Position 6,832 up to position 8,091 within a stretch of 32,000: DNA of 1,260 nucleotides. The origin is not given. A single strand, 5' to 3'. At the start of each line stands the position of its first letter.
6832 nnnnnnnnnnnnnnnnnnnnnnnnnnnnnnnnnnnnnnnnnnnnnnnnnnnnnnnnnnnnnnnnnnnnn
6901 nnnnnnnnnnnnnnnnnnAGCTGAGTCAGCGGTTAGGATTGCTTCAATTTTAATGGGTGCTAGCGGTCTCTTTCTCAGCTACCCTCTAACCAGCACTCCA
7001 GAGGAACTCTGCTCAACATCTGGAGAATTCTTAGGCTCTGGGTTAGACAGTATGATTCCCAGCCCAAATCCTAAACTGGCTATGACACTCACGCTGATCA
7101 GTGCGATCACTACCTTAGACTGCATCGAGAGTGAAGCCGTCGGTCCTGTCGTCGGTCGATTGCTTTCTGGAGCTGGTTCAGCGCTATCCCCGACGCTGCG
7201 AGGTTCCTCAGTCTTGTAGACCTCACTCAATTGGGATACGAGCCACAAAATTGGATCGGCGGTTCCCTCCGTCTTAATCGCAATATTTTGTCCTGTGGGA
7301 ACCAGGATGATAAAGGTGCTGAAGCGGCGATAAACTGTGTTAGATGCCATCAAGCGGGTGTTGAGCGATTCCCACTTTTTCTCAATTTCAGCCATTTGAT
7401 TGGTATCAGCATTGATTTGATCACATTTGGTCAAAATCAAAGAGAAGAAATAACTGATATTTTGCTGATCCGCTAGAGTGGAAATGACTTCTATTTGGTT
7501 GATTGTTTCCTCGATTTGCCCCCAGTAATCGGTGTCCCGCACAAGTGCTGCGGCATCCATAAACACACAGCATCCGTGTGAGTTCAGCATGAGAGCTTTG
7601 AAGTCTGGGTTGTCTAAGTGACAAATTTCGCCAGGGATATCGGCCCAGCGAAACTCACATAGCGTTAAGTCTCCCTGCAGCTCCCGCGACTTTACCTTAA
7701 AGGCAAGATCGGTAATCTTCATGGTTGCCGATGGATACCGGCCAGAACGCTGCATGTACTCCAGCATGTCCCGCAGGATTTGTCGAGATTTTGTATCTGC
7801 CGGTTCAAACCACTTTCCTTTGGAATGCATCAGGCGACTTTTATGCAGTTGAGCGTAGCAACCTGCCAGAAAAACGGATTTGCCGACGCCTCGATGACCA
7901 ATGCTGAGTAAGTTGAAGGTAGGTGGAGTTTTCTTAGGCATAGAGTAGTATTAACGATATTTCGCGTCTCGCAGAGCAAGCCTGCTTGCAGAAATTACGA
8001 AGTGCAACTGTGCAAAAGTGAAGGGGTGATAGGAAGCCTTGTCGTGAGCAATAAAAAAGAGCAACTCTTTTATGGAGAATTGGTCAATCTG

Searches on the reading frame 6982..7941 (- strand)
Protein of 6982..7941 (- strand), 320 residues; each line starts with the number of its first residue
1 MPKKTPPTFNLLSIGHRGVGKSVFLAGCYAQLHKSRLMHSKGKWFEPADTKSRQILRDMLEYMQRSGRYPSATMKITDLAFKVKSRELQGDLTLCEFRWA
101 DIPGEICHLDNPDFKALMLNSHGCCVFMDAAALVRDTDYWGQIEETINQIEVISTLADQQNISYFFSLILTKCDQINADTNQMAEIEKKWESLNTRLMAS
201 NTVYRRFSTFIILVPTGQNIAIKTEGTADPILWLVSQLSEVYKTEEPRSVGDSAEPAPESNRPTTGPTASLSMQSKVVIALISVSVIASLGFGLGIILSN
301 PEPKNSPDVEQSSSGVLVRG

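Call 9: search_protein_families(library=pfam, proteins=[window:6982-7941:-], max_evalue=0.001)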
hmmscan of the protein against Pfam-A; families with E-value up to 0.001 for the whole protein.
window:6982-7941:- (320 aa): 1 family
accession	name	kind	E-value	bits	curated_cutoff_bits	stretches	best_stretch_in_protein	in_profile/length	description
PF19993.5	DO-GTPase2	-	0.00025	21.2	27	1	14-207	6-205/226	Double-GTPase 2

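Call 78: search_protein_families(library=padloc, proteins=[window:6982-7941:-], max_evalue=0.001)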
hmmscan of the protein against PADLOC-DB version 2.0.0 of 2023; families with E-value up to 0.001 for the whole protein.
window:6982-7941:- (320 aa): 0 families
